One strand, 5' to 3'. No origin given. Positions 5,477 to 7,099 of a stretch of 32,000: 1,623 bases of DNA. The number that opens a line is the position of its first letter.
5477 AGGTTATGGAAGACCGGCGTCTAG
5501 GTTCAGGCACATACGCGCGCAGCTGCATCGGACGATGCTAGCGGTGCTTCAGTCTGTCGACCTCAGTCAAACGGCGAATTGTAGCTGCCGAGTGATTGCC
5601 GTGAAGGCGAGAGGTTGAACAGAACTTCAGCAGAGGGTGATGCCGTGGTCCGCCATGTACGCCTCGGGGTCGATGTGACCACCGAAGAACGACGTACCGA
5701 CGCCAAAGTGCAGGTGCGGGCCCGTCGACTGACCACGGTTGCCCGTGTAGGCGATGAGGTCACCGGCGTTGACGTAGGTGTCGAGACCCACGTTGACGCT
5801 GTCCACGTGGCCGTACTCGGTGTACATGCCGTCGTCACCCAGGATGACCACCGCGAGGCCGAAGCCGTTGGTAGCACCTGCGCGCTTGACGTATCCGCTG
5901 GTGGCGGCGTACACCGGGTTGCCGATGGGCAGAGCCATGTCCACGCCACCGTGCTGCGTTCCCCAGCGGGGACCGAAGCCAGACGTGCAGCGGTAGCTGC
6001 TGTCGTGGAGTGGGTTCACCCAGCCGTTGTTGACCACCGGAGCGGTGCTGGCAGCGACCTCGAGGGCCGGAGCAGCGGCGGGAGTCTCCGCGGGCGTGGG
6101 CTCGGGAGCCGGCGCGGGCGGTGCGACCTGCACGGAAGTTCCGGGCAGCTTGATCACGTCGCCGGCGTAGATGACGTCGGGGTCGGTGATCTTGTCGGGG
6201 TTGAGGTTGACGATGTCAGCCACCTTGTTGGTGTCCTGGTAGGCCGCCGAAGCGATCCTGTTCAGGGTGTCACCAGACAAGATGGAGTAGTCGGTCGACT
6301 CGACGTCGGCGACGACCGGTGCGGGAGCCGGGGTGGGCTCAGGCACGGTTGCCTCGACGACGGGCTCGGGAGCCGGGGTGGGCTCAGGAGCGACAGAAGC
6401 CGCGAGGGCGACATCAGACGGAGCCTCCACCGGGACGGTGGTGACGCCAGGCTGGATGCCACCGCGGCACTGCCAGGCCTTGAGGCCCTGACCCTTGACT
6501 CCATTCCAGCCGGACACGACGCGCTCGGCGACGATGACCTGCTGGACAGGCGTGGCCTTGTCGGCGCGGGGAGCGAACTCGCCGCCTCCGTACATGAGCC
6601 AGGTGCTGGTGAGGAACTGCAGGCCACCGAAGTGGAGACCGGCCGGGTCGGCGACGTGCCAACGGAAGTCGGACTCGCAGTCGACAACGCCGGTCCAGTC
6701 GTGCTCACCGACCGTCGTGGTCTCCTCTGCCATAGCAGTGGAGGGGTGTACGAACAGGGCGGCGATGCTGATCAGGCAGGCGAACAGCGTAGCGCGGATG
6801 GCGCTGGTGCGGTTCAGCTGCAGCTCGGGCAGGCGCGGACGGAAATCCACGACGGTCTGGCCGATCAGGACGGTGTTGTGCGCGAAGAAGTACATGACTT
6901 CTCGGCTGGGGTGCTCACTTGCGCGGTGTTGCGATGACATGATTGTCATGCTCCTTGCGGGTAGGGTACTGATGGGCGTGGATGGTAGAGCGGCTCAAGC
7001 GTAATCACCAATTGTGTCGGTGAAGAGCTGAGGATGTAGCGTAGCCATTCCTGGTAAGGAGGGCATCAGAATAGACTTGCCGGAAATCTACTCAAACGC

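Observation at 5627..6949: Unameliorated actinobacterial-type Rpf-LysM-M23 wall hydrolase in a mid-GC, possibly episymbiont genome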

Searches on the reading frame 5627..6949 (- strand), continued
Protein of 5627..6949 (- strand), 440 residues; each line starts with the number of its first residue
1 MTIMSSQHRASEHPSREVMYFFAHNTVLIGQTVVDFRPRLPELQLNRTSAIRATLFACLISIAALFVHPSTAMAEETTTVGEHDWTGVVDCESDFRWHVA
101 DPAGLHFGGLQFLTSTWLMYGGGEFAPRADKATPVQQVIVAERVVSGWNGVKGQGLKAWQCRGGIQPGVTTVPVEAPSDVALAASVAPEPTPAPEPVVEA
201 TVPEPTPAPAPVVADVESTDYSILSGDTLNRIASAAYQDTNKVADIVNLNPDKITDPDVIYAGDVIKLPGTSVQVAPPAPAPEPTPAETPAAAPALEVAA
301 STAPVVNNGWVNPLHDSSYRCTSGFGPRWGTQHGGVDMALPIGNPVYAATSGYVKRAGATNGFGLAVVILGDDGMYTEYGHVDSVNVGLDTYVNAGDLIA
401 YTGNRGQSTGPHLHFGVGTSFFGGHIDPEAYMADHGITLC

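Call 47: search_dna_similar(query=window:5627-6949:-, collection=plasmids, mode=protein, max_rows=20)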
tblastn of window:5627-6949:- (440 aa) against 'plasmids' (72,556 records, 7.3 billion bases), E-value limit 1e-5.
Records with a match: 3707; places in all: 3944; records where one place covers at least 80% of the query: 2.
Best place of each record, by identity: <60% 3707.
By first word of the organism name: Klebsiella 2006; Escherichia 218; Rhodococcus 203; Bacillus 177; Enterobacter 143; Salmonella 104; Enterococcus 96; Streptomyces 89; Citrobacter 54; Prescottella 43; and 180 more.
By predicted mobility (MOB-suite, as given by PLSDB): conjugative 1749; non-mobilizable 1451; mobilizable 507.
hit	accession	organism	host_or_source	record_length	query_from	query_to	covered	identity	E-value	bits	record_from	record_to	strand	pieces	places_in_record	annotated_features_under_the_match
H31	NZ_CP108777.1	Embleya sp. NBC_00896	-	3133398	56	439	87%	28.4%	6e-27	121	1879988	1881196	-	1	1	none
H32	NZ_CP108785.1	Embleya sp. NBC_00888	-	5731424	85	439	81%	29.0%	3e-26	119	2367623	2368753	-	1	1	none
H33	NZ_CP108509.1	Streptomyces sp. NBC_01237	-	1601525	85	439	66%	34.6%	7e-13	146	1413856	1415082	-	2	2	none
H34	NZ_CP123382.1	Gordonia sp. SMJS1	Pure culture,sediment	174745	65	427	48%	43.8%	1e-15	148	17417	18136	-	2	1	transglycosylase family protein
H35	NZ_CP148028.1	Gordonia hongkongensis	-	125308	84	427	44%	46.0%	9e-16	148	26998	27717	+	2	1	transglycosylase family protein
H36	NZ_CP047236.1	Gordonia sp. JH63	Homo sapiens,whole organism,skin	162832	84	433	45%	44.5%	2e-16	150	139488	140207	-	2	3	transglycosylase family protein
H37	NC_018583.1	Gordonia sp. KTR9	-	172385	84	427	44%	45.5%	2e-15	146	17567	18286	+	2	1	transglycosylase family protein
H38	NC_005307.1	Gordonia westfalica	-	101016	84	433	45%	44.0%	5e-16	148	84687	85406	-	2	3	transglycosylase family protein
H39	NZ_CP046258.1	Gordonia sp. 135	cell culture,soil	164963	84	433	45%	43.5%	7e-16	146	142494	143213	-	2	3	transglycosylase family protein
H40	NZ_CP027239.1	Dietzia sp. oral taxon 368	Homo sapiens,pure culture,Tooth root ...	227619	79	432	48%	40.8%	1e-14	143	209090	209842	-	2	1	transglycosylase family protein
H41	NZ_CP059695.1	Gordonia rubripertincta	Cell culture,soil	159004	84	427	42%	46.8%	6e-15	145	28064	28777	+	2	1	transglycosylase family protein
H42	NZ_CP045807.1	Gordonia pseudamarae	Whole organism,Foam on activated sludge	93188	69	434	49%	39.4%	3e-12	137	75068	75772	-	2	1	transglycosylase family protein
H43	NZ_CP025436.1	Gordonia sp. YC-JH1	mixed culture,petroleum-contaminated ...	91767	75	434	48%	40.0%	4e-12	141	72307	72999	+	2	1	transglycosylase family protein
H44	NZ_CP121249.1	Gordonia sihwensis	pure culture,mangrove sediment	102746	75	434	48%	40.0%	4e-12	141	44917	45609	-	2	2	transglycosylase family protein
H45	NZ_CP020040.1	Streptomyces sp. 3211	pure culture,soil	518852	59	439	49%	38.2%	3e-15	143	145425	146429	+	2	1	peptidoglycan DD-metalloendopeptidase family protein | hypothetical protein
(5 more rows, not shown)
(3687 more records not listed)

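Call 48: get_annotated_region(hit=H35, flank=9000)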
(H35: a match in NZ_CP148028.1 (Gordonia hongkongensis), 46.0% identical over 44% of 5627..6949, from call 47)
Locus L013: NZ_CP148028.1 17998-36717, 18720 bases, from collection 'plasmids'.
description: Gordonia hongkongensis strain GlSt389 plasmid p1, complete sequence
organism: Gordonia hongkongensis (NCBI taxid 1701090)
taxonomy: Bacteria; Actinomycetota; Actinomycetes; Mycobacteriales; Gordoniaceae; Gordonia; Gordonia hongkongensis
host: -; source: -; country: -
typing (MOB-suite, as given by PLSDB): mobilizable; relaxase MOBF
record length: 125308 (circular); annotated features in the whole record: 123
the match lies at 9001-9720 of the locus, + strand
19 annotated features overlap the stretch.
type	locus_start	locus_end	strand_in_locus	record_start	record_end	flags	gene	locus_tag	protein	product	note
CDS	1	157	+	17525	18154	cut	-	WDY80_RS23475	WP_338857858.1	hypothetical protein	-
CDS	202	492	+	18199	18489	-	-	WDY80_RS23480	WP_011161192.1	hypothetical protein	-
CDS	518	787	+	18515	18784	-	-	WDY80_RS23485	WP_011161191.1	hypothetical protein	-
CDS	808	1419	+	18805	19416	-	-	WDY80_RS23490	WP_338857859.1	hypothetical protein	-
CDS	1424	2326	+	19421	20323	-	-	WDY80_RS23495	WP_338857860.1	hypothetical protein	-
CDS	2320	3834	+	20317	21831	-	-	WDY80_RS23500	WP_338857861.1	hypothetical protein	-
CDS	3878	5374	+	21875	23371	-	-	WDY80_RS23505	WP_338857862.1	SCO6880 family protein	-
CDS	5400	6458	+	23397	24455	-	-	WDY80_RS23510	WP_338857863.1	hypothetical protein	-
CDS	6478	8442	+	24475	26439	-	-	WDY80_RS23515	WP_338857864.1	hypothetical protein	-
CDS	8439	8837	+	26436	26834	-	-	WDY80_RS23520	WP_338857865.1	hypothetical protein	-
CDS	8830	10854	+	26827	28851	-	-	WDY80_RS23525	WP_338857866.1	transglycosylase family protein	-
CDS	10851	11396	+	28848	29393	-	-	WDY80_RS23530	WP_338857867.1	hypothetical protein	-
CDS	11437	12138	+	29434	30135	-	-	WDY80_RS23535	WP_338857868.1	hypothetical protein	-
CDS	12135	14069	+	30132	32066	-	-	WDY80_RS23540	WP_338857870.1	TraM recognition domain-containing protein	-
CDS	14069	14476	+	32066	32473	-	-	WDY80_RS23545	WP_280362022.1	DUF4913 domain-containing protein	-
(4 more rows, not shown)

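Call 49: get_annotated_region(hit=H2, flank=6000)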
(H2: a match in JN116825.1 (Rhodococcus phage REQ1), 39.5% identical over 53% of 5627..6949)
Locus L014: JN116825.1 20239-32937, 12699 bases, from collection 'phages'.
description: Rhodococcus phage REQ1, complete genome.
organism: Rhodococcus phage REQ1 (NCBI taxid 1109712)
taxonomy: Viruses; Duplodnaviria; Heunggongvirae; Uroviricota; Caudoviricetes
host: Rhodococcus equi; source: wastewater; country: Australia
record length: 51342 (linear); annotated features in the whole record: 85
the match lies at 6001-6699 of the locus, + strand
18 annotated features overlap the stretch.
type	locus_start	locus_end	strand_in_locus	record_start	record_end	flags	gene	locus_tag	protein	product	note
CDS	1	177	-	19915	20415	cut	-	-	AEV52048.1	hypothetical protein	Orf52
CDS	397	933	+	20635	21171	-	-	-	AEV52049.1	hypothetical protein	Orf53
CDS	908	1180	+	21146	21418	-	-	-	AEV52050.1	hypothetical protein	Orf54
CDS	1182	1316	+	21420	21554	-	-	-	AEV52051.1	hypothetical protein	Orf55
CDS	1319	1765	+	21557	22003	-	-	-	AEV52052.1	hypothetical protein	Orf56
CDS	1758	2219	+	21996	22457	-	-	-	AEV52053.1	hypothetical protein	Orf57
CDS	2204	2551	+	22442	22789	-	-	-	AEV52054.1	hypothetical protein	Orf58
CDS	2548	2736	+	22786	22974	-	-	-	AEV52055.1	hypothetical protein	Orf59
CDS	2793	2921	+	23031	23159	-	-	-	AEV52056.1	hypothetical protein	Orf60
CDS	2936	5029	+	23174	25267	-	-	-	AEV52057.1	primase/polymerase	Orf61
CDS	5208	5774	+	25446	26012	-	-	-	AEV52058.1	hypothetical protein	Orf62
CDS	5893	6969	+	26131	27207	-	-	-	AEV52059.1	lysin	Orf63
CDS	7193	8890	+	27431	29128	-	-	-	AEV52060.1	hypothetical protein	Orf64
CDS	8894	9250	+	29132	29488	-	-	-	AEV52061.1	hypothetical protein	Orf65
CDS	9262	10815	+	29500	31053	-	-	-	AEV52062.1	terminase large subunit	Orf66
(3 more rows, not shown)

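Call 50: get_annotated_region(hit=H1, flank=4000)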
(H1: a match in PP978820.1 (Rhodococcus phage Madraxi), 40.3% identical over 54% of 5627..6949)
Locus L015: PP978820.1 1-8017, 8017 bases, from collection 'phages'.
description: Rhodococcus phage Madraxi, complete genome.
organism: Rhodococcus phage Madraxi (NCBI taxid 3229452)
taxonomy: Viruses
host: Rhodococcus equi NRRL B-16538; source: soil; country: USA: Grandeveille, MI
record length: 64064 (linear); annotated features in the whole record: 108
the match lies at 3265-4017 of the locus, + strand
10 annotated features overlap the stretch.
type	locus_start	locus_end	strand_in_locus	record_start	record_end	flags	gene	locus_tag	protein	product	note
CDS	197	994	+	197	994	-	1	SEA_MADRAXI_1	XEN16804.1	thymidylate synthase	-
CDS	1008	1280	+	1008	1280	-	2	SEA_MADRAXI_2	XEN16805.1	hypothetical protein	-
CDS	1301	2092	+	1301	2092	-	3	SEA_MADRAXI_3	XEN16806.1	minor tail protein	-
CDS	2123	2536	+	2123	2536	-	4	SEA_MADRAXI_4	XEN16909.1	hypothetical protein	-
CDS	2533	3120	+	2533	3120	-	5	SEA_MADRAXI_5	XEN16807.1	minor tail protein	-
CDS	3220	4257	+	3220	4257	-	6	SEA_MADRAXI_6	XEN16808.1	minor tail protein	-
CDS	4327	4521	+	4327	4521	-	7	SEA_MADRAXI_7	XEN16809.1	hypothetical protein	-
CDS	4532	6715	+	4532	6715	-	8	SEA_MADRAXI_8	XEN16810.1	hypothetical protein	-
CDS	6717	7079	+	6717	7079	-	9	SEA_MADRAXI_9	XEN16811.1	hypothetical protein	-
CDS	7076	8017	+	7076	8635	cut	10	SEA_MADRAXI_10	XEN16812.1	terminase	-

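Call 52: find_encoding_contigs(protein=P0003, flank=5000, max_places=2)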
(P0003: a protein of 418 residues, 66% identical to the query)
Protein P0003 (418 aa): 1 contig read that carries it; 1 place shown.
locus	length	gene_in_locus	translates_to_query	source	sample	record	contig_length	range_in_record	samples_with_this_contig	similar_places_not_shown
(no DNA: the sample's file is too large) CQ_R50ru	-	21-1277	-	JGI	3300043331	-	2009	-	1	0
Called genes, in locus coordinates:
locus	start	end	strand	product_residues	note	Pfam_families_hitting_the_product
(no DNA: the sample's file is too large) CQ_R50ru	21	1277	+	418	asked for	PF01551:Peptidase_M23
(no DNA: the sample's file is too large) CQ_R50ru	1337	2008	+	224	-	?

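Call 74: search_solved_structures(query=window:5627-6949:-, max_evalue=0.001, show_alignments=3)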
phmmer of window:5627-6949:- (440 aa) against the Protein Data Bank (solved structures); distinct sequences matched with E-value up to 0.001: 42.
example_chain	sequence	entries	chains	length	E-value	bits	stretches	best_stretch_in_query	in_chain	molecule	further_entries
9gy1_A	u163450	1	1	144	2.6e-29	105.6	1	318-436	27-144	Peptidase, M23 family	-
5kvp_A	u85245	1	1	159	8.6e-18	67.6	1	320-434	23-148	Zoocin A endopeptidase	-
6jmx_A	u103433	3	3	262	1.1e-15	60.7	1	305-431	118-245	Peptidase M23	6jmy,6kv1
9m7n_A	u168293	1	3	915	3e-15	59.2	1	331-432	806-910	Gp16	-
5kqb_A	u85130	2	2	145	5.1e-15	58.5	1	330-416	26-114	Peptidase M23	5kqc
5j1l_A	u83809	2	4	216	1.6e-14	56.8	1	332-427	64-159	ToxR-activated gene (TagE)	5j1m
6jn1_A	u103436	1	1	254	2.4e-14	56.2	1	305-431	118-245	Peptidase M23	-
6jn0_A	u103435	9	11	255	2.4e-14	56.2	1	305-431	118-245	Peptidase M23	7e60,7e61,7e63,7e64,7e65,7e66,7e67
6jn7_A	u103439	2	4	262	2.6e-14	56.1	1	305-431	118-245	Peptidase M23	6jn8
6jmz_A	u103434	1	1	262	2.6e-14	56.1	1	305-431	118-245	Peptidase M23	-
4qp5_A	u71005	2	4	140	3.1e-14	55.9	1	318-423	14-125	Lysostaphin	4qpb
2b44_A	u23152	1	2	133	6e-14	54.9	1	329-432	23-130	Glycyl-glycine endopeptidase lytM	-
2b0p_A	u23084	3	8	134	6.1e-14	54.9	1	329-432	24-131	Glycyl-glycine endopeptidase lytM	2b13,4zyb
1qwy_A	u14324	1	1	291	5.1e-13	51.9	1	329-432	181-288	peptidoglycan hydrolase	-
5nmy_A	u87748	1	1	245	7.4e-13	51.3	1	319-424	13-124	Lysostaphin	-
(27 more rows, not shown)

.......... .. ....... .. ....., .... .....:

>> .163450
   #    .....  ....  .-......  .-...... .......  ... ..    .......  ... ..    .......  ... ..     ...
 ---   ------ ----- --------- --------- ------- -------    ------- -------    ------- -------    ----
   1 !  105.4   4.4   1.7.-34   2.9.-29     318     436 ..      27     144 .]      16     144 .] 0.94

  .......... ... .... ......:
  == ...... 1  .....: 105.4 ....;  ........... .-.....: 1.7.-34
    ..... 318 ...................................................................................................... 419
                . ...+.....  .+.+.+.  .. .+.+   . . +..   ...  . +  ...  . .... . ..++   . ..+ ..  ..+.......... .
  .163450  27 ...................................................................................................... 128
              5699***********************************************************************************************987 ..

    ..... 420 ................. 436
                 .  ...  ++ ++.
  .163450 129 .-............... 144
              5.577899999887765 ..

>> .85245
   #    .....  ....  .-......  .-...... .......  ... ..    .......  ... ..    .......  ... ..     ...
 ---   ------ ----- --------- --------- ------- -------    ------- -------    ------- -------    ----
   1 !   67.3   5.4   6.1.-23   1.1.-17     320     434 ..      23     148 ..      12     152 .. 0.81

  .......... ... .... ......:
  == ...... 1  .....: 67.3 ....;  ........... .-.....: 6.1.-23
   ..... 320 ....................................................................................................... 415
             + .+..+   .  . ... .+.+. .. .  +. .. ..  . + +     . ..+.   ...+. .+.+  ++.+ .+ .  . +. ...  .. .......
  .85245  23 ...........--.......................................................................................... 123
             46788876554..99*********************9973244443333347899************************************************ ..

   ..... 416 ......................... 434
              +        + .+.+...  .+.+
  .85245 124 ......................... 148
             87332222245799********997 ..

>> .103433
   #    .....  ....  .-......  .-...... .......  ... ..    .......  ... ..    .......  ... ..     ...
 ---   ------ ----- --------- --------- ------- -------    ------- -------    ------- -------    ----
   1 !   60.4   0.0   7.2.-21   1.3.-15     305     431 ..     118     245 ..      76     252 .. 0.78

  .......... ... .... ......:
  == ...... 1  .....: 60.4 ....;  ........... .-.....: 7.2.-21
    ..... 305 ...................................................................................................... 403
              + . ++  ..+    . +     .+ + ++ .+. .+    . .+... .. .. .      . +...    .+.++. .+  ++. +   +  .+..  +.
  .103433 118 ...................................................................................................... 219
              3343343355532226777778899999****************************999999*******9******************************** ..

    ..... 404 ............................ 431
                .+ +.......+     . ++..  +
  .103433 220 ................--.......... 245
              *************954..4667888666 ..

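Call 85: find_related_loci(query=window:5627-6949:-, collection=viral_contigs, flank=6000)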
Query window:5627-6949:- (440 aa) in viral_contigs; peptide patterns used: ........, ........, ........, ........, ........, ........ (x = any residue, [..] = any of these).
3 stretches matched a pattern, but none encodes a relative of the query by tblastn (E <= 1e-3).

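Call 106: search_protein_families(library=pfam, proteins=[P0008, P0028, P0003, P0043, L003:7754-9193:+, L003:5950-7536:+, L003:4829-5920:+, L003:3084-4349:+], max_evalue=0.01)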
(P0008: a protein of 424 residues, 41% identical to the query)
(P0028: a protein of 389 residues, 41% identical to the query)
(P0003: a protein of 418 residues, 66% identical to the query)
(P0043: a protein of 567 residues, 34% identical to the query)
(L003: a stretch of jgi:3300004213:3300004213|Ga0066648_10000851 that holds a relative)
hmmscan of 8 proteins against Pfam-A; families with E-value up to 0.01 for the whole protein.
P0008 (424 aa): 2 families
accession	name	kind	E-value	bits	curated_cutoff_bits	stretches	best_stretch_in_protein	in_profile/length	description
PF01551.29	Peptidase_M23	-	6.2e-25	87.7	28.7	1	313-412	2-95/96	Peptidase family M23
PF06737.19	Transglycosylas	-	6.4e-19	68.8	27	1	160-238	5-75/77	Transglycosylase-like domain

P0028 (389 aa): 1 family
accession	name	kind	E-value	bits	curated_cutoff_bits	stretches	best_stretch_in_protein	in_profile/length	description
PF01551.29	Peptidase_M23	-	1e-27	96.6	28.7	1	272-372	2-96/96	Peptidase family M23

P0003 (418 aa): 1 family
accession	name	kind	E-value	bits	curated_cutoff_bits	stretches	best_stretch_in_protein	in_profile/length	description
PF01551.29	Peptidase_M23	-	2.1e-27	95.6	28.7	1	309-395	2-88/96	Peptidase family M23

P0043 (567 aa): 5 families
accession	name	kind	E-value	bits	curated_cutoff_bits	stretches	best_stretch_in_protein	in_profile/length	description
PF01551.29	Peptidase_M23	-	1.8e-25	89.4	28.7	1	454-545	2-91/96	Peptidase family M23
PF00877.26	NLPC_P60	-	1.3e-20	73.7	23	1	185-281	2-94/105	NlpC/P60 family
PF06737.19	Transglycosylas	-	3.5e-19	69.7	27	1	41-118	1-77/77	Transglycosylase-like domain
PF01471.23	PG_binding_1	-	2.2e-12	47.4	23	1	341-396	4-57/57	Putative peptidoglycan binding domain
PF13533.13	Biotin_lipoyl_2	-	0.0037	17.5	29.8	0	514-526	19-31/32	Biotin-lipoyl like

L003:7754-9193:+ (479 aa): 0 families

L003:5950-7536:+ (528 aa): 0 families

L003:4829-5920:+ (363 aa): 0 families

L003:3084-4349:+ (421 aa): 1 family
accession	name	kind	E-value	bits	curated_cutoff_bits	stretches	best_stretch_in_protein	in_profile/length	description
PF13614.12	AAA_31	-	0.00092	19.6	27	1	129-282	7-155/177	AAA domain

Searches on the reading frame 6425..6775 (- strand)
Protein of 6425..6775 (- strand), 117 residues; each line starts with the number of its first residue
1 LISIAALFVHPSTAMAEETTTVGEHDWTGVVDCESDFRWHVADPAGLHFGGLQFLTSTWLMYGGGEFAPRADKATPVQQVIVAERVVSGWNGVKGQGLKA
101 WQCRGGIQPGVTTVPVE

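Call 45: find_homologous_proteins(query=window:6425-6775:-, max_evalue=0.001)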
Query seq(117 aa) (117 aa): 5 proteins with E <= 0.001 among 7 candidates.
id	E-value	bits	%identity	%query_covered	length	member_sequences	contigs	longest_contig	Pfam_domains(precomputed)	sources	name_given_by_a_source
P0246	4.8e-16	77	56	66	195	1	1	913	PF06737.20,PF01476.27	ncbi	-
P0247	2.3e-14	71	56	58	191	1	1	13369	PF06737.20,PF07501.18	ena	-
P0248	1.7e-13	68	53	64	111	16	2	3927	PF06737.20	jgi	jgi:hypothetical protein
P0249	4.0e-13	67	45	66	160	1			PF06737.20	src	-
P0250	6.3e-9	54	45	64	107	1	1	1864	PF06737.20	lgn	-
